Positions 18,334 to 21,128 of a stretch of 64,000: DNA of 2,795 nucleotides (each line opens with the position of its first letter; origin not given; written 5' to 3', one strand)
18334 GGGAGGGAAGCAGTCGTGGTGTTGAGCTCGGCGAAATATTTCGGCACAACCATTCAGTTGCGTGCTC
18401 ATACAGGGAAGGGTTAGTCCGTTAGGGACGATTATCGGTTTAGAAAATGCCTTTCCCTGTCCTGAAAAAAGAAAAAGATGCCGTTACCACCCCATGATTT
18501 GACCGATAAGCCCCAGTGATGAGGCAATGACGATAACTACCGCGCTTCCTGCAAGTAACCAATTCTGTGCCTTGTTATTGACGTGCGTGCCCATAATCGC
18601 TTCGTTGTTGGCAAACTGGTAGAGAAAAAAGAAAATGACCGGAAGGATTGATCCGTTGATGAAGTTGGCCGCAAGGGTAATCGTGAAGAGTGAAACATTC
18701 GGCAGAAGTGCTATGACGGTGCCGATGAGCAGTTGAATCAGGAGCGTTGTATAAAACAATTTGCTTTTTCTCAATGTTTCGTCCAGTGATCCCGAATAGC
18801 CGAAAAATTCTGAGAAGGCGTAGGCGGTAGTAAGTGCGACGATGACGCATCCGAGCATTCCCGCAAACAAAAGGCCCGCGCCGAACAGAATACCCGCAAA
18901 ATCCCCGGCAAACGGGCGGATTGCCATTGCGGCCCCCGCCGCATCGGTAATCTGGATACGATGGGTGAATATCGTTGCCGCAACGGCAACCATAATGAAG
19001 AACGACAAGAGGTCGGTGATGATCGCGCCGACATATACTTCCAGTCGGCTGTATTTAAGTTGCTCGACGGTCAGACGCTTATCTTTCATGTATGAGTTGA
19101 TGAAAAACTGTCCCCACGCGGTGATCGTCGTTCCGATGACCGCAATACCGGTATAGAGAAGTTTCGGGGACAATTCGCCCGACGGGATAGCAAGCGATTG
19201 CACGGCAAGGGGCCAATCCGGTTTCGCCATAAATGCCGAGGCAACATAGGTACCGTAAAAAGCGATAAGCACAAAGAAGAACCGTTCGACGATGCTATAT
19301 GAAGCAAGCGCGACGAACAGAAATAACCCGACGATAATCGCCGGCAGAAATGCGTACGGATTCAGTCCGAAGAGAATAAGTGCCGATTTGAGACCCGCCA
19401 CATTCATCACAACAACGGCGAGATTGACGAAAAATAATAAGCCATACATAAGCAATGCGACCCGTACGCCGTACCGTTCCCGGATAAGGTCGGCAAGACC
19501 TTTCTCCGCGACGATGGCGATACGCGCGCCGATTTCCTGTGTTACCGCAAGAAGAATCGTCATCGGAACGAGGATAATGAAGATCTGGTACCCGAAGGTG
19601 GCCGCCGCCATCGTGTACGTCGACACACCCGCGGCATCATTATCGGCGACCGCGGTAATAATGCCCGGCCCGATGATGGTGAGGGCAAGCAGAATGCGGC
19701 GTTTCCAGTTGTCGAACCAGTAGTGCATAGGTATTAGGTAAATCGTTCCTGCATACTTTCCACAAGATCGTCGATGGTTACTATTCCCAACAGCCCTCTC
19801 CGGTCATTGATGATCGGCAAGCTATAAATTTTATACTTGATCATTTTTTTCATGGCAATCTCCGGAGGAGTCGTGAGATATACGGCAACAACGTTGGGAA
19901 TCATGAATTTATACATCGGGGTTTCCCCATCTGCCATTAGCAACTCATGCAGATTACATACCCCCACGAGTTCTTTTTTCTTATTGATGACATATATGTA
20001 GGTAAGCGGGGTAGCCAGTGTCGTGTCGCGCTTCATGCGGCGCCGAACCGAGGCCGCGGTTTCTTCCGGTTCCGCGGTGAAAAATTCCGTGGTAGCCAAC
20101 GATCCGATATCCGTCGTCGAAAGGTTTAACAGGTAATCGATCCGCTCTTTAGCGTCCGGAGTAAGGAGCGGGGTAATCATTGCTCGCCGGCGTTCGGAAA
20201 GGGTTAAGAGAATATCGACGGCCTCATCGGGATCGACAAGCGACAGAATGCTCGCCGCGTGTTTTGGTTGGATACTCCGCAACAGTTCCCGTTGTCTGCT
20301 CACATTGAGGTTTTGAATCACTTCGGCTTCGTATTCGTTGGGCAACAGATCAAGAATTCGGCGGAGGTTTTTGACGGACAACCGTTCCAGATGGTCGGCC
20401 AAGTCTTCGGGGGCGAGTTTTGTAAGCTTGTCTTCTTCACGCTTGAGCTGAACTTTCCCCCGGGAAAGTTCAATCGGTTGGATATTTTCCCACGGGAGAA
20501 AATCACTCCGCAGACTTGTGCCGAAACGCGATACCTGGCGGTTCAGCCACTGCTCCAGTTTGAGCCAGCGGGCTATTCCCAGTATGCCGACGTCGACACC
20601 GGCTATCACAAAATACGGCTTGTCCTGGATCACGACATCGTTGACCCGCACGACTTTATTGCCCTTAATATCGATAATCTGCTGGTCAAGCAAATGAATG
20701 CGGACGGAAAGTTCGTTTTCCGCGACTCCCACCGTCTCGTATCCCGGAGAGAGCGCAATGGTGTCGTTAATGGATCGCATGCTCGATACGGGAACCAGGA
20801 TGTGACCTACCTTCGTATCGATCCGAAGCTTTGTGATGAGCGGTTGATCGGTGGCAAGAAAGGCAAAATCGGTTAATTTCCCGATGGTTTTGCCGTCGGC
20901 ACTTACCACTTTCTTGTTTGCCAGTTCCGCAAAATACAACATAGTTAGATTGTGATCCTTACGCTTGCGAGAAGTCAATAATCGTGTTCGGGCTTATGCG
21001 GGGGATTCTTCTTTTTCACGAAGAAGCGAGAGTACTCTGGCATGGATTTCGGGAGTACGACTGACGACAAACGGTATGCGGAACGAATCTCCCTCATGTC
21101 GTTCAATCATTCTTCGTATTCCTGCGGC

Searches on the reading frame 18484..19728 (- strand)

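Call 60: search_protein_families(library=pfam, proteins=[window:18484-19728:-], max_evalue=0.0001)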
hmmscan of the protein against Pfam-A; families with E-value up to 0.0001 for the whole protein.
window:18484-19728:- (414 aa): 1 family
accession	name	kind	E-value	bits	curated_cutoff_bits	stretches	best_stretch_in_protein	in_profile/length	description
PF01566.24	Nramp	-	3.4e-66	224.2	29.8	1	36-385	2-356/357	Natural resistance-associated macrophage protein-like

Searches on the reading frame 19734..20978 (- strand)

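Call 60: search_protein_families(library=pfam, proteins=[window:19734-20978:-], max_evalue=0.0001)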
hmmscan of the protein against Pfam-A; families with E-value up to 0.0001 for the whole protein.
window:19734-20978:- (414 aa): 3 families
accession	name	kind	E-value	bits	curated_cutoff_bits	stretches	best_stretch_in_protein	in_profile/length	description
PF00571.33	CBS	-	3e-17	63.1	24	1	358-409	4-55/57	CBS domain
PF03448.22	MgtE_N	-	2.6e-16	60.4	25.9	1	189-285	2-98/102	MgtE intracellular N domain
PF05239.21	PRC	-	1.1e-07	32.1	21.2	0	13-79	3-74/78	PRC-barrel domain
